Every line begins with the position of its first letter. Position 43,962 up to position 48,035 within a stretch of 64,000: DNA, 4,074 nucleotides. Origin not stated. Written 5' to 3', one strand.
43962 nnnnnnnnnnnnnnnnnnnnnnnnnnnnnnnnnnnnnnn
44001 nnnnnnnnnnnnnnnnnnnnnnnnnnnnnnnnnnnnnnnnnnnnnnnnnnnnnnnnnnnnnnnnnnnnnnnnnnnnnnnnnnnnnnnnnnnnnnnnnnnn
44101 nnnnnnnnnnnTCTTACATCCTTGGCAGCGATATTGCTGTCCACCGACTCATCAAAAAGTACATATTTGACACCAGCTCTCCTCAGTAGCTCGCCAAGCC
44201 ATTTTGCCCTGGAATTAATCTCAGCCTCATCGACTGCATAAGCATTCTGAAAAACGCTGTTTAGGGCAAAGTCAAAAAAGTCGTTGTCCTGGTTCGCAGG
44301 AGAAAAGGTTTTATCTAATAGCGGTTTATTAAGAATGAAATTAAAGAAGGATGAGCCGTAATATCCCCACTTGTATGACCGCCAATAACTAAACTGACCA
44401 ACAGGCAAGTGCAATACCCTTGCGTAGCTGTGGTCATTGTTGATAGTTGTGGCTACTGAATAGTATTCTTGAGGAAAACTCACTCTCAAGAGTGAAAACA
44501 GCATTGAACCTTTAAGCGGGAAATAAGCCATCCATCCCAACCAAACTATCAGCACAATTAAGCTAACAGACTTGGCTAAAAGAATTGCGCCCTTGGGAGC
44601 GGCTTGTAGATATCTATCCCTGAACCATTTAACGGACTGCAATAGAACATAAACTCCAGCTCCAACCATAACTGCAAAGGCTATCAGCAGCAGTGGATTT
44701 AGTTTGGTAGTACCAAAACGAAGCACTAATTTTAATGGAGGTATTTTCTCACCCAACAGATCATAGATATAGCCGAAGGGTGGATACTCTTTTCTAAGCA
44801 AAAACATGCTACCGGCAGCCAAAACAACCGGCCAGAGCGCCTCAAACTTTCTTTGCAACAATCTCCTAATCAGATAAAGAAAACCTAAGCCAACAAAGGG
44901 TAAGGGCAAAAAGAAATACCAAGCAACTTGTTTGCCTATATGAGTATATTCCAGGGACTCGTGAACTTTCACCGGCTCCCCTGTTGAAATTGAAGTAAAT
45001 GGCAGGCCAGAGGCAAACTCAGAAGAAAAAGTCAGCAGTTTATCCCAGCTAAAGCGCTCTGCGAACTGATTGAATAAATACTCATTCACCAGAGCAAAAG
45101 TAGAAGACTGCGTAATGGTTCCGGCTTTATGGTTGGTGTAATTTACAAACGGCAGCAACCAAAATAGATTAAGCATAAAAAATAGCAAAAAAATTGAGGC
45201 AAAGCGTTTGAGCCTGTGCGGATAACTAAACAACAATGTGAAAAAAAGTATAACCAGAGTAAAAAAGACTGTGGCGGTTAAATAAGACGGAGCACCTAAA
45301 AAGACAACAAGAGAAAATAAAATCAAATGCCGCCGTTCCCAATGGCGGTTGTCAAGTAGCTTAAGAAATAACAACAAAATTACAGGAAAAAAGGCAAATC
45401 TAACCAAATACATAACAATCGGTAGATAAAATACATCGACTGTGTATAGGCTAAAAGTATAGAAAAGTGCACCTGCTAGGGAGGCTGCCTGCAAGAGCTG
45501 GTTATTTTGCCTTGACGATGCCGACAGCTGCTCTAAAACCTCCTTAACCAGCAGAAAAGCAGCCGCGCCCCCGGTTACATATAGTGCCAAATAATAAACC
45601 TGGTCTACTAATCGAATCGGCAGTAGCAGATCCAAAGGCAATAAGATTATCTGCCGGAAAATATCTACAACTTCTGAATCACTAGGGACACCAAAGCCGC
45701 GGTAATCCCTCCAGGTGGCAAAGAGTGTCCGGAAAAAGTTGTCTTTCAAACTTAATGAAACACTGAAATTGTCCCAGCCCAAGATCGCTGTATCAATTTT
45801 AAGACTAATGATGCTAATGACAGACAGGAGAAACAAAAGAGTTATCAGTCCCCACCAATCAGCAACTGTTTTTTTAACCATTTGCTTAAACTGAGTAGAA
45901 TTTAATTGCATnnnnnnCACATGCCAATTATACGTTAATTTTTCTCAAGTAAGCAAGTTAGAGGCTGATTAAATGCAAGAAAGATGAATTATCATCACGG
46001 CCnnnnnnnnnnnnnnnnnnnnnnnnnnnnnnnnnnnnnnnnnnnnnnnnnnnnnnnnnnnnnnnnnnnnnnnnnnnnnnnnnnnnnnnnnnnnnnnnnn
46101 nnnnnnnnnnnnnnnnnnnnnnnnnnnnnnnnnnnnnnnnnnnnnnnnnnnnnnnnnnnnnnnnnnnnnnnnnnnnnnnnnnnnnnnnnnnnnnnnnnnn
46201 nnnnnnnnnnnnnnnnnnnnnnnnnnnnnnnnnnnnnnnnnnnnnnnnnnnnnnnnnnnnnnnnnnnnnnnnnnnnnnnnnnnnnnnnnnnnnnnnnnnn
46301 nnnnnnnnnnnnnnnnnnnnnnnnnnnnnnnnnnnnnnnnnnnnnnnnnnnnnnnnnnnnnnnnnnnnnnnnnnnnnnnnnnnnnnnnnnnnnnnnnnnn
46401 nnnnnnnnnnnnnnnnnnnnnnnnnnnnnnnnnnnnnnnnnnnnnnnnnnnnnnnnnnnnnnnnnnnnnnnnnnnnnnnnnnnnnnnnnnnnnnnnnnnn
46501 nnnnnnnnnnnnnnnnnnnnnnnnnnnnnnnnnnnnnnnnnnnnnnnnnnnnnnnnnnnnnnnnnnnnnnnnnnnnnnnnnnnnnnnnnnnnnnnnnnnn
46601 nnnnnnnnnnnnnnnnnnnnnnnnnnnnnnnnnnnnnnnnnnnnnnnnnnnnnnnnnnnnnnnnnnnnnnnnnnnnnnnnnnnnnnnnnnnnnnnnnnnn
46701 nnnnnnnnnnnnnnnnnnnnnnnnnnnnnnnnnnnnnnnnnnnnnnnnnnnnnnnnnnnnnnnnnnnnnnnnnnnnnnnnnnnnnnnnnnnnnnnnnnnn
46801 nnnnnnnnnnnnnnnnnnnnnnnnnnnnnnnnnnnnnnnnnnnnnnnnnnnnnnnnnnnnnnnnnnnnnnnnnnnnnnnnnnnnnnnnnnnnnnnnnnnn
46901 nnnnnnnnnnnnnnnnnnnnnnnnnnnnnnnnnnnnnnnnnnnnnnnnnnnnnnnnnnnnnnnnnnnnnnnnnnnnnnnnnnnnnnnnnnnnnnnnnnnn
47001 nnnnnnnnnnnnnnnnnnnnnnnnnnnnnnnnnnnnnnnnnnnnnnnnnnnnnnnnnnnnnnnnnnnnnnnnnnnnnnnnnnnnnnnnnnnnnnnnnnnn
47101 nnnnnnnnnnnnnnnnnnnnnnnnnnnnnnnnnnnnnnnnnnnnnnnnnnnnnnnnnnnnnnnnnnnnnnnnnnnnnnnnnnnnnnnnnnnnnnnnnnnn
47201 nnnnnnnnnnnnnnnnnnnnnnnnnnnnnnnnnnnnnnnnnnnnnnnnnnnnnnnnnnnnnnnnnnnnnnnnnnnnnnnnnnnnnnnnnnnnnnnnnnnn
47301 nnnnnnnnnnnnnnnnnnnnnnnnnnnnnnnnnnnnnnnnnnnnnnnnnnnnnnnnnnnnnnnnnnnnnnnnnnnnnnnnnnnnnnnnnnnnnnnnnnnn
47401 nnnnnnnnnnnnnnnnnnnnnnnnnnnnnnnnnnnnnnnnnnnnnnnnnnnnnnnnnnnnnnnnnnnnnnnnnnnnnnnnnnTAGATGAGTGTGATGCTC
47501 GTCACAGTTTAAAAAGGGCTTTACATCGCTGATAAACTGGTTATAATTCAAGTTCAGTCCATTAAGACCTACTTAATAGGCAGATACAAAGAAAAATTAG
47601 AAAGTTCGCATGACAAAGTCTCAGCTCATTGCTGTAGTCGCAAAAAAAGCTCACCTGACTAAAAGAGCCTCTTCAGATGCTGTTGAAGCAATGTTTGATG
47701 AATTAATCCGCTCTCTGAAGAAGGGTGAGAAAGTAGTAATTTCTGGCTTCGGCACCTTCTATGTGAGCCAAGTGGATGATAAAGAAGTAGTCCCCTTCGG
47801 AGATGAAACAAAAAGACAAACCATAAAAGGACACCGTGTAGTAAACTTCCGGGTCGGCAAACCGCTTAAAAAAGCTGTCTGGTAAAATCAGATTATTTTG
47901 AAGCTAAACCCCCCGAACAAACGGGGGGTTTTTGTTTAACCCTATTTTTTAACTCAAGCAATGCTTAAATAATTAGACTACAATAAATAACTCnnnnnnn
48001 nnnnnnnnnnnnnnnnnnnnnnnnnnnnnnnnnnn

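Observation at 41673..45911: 1412-aa polytopic membrane giant: candidate AftD-like GT-C glycosyltransferase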

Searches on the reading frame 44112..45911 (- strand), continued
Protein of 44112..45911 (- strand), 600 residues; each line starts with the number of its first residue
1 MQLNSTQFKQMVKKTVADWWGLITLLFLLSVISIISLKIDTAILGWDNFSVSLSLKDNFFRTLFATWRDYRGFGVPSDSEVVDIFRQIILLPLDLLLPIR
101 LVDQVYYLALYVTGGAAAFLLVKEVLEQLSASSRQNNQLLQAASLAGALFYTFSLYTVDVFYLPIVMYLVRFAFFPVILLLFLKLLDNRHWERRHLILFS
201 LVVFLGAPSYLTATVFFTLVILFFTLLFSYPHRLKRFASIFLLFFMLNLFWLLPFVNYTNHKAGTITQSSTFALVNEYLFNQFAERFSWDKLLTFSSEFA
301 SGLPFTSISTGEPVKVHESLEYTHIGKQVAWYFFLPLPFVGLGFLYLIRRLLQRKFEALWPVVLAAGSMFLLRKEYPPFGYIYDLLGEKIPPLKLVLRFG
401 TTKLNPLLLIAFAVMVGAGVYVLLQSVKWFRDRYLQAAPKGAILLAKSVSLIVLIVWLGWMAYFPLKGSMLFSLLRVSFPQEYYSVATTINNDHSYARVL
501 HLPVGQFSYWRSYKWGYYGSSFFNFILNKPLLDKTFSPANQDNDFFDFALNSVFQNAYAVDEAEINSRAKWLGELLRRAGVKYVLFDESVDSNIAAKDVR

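Call 77: search_solved_structures(query=P0228, max_evalue=0.00001, show_alignments=1)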
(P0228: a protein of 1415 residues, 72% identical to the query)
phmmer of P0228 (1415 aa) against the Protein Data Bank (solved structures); distinct sequences matched with E-value up to 0.00001: 2.
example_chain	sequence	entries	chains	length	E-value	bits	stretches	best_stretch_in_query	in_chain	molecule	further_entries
6w98_A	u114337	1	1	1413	3.1e-34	121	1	25-799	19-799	F5/8 type C domain-containing protein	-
6wbx_A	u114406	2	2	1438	3.7e-34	120.7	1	25-799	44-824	DUF3367 domain-containing protein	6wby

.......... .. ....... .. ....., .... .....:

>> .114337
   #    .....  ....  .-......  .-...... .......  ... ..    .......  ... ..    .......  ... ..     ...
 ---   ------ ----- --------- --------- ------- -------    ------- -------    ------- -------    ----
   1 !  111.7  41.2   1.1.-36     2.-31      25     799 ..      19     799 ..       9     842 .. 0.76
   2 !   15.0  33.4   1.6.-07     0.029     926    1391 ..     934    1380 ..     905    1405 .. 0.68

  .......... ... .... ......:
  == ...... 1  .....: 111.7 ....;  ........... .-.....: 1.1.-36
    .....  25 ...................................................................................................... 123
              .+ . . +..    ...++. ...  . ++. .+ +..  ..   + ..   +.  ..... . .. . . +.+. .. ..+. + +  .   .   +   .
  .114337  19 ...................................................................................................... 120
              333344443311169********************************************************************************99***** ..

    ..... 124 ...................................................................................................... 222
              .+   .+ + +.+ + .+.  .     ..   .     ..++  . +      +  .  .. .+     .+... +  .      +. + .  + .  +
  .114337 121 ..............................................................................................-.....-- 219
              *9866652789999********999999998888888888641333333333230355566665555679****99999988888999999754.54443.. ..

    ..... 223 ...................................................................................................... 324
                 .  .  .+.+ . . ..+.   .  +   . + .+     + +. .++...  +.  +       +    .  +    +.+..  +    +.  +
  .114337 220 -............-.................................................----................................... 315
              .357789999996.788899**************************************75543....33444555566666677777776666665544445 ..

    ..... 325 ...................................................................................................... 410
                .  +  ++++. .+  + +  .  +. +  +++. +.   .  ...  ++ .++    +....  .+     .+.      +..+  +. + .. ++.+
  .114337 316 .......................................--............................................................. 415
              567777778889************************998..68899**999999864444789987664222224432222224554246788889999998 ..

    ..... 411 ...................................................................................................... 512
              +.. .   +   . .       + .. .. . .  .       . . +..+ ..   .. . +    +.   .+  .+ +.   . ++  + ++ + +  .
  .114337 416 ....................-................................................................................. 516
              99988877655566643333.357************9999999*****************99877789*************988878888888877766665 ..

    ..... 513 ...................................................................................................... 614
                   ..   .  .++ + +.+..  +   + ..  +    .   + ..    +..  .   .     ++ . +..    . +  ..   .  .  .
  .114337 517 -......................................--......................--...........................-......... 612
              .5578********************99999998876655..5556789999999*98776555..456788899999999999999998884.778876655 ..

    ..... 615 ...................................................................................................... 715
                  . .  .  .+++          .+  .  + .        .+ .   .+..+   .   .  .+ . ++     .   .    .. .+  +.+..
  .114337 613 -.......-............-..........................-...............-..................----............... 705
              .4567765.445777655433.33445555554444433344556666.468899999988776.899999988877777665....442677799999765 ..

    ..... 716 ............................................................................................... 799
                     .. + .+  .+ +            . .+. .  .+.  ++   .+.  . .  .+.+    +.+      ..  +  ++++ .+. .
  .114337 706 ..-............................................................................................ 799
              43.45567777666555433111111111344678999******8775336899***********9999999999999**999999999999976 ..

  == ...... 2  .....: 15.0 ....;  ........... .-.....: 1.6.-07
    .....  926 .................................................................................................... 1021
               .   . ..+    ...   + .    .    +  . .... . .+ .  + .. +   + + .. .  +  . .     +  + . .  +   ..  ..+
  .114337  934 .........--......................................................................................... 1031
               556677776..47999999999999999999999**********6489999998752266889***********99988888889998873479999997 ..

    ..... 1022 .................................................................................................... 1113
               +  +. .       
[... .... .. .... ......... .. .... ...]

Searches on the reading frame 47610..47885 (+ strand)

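Call 23: search_protein_families(library=pfam, proteins=[window:47610-47885:+], max_evalue=1)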
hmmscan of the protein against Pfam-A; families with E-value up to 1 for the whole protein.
window:47610-47885:+ (91 aa): 8 families
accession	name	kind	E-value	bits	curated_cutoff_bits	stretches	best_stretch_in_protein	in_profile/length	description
PF00216.26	Bac_DNA_binding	-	6.7e-20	71.6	22.4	1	1-90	1-89/90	Bacterial DNA-binding protein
PF18291.6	HU-HIG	-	9.3e-08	32.6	26.2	1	2-90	33-118/125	HU domain fused to wHTH, Ig, or Glycine-rich motif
PF18175.6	HU-CCDC81_bac_2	-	0.0017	18.6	35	1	6-54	3-51/70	CCDC81-like prokaryotic HU domain 2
PF14908.11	HU-CCDC81_euk_1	-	0.039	14.5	26.1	1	13-55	16-58/89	CCDC81 eukaryotic HU domain 1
PF18289.6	HU-CCDC81_euk_2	-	0.061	13.8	26.1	1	8-44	8-44/75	CCDC81 eukaryotic HU domain 2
PF21128.4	MCM4_WHD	-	0.076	13.5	24.4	1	20-48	39-68/75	MCM4, winged helix domain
PF13768.12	VWA_3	-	0.098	13.1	27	1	18-72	13-65/155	von Willebrand factor type A domain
PF08142.18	AARP2CN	-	0.16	12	23.8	1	35-56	47-68/73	AARP2CN (NUC121) domain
